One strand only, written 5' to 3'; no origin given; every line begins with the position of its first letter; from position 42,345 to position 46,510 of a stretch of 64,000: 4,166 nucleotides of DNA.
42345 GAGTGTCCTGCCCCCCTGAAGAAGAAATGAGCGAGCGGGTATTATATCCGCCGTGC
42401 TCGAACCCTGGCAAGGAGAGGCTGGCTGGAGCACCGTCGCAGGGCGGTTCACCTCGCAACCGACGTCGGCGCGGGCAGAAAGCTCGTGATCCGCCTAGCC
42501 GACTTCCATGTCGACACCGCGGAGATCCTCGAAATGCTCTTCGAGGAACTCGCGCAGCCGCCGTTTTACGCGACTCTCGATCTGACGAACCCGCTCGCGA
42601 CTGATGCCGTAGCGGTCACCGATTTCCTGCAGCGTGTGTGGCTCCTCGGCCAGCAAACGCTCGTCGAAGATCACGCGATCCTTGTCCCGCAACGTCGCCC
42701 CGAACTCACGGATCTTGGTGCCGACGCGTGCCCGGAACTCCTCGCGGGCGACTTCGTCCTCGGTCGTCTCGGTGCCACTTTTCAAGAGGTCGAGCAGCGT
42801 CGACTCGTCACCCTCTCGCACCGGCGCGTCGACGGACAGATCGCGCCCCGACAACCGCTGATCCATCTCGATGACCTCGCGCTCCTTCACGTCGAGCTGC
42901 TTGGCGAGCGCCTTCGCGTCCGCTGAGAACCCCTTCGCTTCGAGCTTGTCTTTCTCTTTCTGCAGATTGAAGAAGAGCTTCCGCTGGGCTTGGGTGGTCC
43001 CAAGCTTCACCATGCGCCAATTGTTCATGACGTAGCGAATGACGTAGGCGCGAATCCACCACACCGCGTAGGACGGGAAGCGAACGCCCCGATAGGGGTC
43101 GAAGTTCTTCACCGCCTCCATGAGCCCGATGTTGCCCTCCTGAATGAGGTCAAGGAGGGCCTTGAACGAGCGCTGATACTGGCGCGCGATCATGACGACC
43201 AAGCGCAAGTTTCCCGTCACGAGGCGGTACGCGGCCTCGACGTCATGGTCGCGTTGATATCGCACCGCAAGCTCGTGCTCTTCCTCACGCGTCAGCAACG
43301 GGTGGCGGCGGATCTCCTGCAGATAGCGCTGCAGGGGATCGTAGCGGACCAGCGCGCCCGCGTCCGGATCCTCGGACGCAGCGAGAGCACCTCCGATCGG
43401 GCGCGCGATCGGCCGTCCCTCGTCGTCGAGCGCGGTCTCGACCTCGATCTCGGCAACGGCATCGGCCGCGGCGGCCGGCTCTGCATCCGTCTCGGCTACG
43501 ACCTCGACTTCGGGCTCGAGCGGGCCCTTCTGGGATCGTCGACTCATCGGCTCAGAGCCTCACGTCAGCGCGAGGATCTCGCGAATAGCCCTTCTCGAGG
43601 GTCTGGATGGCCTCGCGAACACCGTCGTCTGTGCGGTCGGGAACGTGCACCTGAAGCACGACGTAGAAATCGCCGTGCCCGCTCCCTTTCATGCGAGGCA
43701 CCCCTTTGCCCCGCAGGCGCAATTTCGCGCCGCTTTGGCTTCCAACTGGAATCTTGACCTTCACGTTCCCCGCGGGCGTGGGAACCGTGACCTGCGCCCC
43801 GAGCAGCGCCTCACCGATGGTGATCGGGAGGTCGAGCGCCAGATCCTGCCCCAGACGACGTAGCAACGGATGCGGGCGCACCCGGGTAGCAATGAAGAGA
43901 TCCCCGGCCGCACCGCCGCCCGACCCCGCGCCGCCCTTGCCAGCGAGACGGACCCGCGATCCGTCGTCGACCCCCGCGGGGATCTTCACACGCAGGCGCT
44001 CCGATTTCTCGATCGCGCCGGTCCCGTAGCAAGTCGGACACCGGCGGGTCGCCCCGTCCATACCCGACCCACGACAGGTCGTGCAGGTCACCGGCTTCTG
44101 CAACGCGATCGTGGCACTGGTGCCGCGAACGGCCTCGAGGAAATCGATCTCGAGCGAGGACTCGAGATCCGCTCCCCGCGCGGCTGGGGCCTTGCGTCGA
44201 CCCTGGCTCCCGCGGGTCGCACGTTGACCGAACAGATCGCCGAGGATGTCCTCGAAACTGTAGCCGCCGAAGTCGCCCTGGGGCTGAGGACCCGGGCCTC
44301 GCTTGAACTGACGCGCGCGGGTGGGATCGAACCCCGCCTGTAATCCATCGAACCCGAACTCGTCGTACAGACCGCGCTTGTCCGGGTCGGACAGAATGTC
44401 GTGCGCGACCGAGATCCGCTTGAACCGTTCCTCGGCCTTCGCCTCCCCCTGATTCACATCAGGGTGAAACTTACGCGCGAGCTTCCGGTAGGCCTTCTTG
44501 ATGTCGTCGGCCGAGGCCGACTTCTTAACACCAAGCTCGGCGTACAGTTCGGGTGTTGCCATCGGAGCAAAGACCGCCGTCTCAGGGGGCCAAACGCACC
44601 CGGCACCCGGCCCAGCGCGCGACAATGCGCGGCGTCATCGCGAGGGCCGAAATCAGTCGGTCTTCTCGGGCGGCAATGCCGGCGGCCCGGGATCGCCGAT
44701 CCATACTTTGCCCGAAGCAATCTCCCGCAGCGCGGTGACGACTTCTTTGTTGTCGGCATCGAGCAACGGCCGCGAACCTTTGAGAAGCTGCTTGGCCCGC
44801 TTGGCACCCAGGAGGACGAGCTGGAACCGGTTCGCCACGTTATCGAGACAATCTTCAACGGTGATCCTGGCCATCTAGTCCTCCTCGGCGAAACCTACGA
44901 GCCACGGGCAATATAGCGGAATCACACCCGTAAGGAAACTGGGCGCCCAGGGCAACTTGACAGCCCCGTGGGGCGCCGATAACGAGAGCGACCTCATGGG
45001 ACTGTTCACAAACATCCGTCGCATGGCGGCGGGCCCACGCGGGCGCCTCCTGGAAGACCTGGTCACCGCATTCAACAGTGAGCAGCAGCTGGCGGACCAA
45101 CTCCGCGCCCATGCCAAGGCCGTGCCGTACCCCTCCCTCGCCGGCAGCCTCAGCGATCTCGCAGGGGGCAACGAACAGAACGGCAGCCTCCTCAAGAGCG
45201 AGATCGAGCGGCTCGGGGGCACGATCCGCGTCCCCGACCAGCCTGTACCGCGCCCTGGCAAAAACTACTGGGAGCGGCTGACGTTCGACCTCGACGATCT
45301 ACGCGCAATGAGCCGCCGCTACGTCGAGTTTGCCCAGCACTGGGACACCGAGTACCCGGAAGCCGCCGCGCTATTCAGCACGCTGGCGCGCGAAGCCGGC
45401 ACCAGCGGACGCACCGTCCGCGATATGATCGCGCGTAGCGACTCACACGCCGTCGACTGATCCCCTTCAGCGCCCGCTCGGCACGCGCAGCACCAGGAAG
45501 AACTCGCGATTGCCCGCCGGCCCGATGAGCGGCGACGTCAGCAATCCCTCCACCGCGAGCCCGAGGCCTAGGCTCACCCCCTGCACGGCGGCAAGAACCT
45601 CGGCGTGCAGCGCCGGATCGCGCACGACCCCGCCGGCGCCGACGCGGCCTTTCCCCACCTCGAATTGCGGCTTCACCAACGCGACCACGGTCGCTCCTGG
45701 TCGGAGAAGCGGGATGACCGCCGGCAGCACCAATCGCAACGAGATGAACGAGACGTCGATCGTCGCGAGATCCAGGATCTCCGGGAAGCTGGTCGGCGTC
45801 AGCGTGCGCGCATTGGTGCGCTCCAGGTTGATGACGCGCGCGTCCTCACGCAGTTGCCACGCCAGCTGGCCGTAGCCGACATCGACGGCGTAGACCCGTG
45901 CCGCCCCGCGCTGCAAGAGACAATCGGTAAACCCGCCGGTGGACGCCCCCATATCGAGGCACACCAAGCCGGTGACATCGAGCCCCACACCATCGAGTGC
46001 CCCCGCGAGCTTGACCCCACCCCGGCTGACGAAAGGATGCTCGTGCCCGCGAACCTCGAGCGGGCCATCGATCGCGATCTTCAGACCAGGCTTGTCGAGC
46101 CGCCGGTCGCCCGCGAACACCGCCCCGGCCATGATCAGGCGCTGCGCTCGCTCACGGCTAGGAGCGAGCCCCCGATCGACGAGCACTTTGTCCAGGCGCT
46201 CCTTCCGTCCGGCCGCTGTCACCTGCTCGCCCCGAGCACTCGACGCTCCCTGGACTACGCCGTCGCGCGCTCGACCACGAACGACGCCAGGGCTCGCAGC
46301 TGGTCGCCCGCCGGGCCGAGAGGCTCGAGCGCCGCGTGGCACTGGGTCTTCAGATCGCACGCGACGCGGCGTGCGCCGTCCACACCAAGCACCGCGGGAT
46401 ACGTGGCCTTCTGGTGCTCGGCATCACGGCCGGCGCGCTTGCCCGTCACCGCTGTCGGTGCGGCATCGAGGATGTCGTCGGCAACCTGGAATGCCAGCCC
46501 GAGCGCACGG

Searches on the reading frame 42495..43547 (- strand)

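Call 49: search_protein_families(library=pfam, proteins=[window:42495-43547:-], max_evalue=0.0001)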
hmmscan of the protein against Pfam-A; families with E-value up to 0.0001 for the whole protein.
window:42495-43547:- (350 aa): 3 families
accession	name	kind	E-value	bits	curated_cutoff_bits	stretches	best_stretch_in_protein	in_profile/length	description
PF04542.20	Sigma70_r2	-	7.3e-18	64.6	24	1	109-178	1-70/71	Sigma-70 region 2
PF00140.25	Sigma70_r1_2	-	7.9e-13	48.6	22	1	70-99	1-30/34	Sigma-70 factor, region 1.2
PF04545.22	Sigma70_r4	-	1.9e-12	46.9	24.1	1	285-333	4-50/50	Sigma-70, region 4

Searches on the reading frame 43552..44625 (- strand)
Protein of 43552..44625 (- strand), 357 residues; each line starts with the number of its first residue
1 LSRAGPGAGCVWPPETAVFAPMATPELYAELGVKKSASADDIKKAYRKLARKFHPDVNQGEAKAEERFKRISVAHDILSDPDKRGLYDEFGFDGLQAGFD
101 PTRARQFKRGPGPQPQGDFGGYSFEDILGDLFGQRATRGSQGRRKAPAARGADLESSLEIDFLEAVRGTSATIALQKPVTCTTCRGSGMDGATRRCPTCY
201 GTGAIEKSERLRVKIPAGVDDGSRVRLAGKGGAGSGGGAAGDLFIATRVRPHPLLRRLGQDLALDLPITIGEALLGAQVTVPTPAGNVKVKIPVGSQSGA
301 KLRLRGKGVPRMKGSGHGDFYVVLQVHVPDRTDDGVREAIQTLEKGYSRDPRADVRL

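Call 49: search_protein_families(library=pfam, proteins=[window:43552-44625:-], max_evalue=0.0001)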
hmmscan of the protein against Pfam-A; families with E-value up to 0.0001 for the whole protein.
window:43552-44625:- (357 aa): 2 families
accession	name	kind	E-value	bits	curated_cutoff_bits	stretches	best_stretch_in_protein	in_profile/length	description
PF01556.23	DnaJ_C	-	6.6e-46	156.5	26.6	1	155-329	2-152/152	DnaJ C terminal domain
PF00226.36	DnaJ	-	6.4e-25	87.5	27.8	1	27-88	2-63/63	DnaJ domain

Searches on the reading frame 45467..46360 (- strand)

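Call 49: search_protein_families(library=pfam, proteins=[window:45467-46360:-], max_evalue=0.0001)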
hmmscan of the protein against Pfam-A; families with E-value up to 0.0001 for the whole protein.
window:45467-46360:- (297 aa): 2 families
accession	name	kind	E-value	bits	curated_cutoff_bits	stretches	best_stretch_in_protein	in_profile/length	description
PF01728.25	FtsJ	-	4.1e-40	138.1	24.1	1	110-292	1-180/181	FtsJ-like methyltransferase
PF01479.30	S4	-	5.3e-09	36.1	22.8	1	54-94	1-41/48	S4 domain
